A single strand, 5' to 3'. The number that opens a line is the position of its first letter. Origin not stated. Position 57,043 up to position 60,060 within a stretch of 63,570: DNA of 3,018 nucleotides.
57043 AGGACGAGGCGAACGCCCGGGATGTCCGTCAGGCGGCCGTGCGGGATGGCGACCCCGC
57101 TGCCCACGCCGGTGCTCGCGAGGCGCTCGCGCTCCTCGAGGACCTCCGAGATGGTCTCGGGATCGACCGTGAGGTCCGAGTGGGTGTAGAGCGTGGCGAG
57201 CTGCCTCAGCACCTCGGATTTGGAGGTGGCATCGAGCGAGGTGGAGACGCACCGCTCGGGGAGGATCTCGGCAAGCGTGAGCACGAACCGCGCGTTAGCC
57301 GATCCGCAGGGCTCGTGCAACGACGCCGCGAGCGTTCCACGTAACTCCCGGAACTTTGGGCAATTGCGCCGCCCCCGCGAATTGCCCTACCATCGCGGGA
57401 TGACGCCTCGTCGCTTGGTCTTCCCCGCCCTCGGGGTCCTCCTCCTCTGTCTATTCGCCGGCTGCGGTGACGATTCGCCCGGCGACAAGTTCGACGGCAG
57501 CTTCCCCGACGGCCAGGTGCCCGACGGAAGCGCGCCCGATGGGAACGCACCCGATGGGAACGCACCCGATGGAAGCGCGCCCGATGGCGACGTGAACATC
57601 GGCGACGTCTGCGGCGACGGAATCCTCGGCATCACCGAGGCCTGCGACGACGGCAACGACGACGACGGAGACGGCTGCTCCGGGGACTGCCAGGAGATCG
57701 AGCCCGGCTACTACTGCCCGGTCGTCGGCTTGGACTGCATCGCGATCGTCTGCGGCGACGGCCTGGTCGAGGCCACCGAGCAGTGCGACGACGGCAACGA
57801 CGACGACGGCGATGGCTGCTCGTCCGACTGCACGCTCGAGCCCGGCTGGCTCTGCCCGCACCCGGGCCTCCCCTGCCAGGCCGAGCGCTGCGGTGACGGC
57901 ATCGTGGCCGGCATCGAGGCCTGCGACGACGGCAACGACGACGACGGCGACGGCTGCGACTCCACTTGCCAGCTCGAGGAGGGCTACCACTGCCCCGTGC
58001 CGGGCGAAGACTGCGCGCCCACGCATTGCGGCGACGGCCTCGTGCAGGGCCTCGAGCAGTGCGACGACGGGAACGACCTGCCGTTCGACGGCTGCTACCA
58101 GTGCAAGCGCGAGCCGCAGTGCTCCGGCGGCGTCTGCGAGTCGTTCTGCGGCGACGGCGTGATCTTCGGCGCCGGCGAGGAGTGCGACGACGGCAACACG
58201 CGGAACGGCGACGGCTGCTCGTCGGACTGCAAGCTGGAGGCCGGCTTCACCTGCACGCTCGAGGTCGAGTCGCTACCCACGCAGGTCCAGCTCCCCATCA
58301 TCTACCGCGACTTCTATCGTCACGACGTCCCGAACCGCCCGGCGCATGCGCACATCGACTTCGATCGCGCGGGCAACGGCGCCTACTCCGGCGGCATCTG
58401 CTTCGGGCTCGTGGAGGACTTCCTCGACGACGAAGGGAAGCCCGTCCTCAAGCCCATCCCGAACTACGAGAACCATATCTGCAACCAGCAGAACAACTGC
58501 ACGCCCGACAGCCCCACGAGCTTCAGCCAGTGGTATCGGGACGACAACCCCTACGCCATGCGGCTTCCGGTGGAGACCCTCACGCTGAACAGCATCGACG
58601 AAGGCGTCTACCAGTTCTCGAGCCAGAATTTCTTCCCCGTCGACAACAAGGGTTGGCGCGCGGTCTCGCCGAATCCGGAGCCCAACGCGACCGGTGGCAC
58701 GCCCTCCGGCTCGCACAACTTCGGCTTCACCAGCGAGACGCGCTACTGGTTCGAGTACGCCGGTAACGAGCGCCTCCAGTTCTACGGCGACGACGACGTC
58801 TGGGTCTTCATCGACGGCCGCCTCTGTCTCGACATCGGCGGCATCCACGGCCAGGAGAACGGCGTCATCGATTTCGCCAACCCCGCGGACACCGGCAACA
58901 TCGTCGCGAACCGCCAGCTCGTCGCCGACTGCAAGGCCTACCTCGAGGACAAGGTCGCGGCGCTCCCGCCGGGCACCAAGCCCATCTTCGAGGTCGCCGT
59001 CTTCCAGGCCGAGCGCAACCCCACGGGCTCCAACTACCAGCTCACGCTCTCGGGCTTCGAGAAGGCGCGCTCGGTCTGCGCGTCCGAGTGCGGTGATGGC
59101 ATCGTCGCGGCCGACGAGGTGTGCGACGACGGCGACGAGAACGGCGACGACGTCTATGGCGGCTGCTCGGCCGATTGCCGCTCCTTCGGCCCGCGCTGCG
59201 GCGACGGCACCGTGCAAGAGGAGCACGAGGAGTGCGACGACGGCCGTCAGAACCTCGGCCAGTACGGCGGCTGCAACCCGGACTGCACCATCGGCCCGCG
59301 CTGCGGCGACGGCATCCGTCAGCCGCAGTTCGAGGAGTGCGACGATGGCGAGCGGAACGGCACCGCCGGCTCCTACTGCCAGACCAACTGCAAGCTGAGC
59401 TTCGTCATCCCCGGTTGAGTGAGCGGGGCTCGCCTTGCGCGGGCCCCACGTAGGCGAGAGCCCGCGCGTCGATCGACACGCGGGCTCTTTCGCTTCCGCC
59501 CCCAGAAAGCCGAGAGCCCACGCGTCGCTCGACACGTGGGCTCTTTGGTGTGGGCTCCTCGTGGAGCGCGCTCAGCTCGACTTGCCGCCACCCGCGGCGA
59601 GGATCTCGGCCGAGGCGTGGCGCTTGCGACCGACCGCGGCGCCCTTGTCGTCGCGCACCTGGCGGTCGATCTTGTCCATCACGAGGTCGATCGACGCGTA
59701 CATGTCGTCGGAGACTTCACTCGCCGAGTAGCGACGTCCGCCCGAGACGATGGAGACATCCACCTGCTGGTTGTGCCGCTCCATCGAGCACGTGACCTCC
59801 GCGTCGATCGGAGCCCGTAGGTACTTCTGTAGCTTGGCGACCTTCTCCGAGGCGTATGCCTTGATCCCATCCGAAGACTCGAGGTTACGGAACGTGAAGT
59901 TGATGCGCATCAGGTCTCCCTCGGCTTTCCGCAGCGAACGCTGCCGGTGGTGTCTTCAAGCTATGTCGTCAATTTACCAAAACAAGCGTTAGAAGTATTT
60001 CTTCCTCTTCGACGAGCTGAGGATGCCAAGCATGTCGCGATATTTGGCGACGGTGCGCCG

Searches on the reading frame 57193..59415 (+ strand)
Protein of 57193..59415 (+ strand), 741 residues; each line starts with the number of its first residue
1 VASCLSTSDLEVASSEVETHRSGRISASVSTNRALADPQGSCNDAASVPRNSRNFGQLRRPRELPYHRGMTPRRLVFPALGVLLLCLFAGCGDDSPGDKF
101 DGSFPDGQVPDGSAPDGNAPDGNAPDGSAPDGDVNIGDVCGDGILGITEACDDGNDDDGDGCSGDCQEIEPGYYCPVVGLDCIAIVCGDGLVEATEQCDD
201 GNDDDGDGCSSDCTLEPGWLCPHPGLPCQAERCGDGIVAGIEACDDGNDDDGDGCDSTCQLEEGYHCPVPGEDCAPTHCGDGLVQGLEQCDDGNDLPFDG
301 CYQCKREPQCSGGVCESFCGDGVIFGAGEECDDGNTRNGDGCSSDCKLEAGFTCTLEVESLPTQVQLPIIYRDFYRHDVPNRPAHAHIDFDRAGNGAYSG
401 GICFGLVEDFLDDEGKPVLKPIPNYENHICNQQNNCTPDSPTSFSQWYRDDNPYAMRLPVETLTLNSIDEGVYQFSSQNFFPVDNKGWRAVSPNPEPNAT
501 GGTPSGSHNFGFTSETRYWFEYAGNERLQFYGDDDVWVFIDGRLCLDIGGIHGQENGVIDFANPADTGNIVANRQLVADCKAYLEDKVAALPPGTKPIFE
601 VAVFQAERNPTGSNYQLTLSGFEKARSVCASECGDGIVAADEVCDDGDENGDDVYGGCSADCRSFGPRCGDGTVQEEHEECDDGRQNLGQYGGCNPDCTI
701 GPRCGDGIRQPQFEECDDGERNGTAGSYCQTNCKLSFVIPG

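Call 87: search_protein_families(library=pfam, proteins=[window:57193-59415:+], max_evalue=0.01)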
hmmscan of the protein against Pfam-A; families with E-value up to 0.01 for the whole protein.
window:57193-59415:+ (741 aa): 1 family
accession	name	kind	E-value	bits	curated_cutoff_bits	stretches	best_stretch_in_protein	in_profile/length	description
PF13948.11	DUF4215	-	9.3e-47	157.5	27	6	263-305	6-47/47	Domain of unknown function (DUF4215)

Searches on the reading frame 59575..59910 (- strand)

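Call 87: search_protein_families(library=pfam, proteins=[window:59575-59910:-], max_evalue=0.01)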
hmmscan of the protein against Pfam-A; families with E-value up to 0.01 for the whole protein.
window:59575-59910:- (112 aa): 1 family
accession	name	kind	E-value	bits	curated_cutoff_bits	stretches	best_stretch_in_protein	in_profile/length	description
PF02482.25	Ribosomal_S30AE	-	9.6e-23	81.2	23.7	1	3-89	1-84/88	Sigma 54 modulation protein / S30EA ribosomal protein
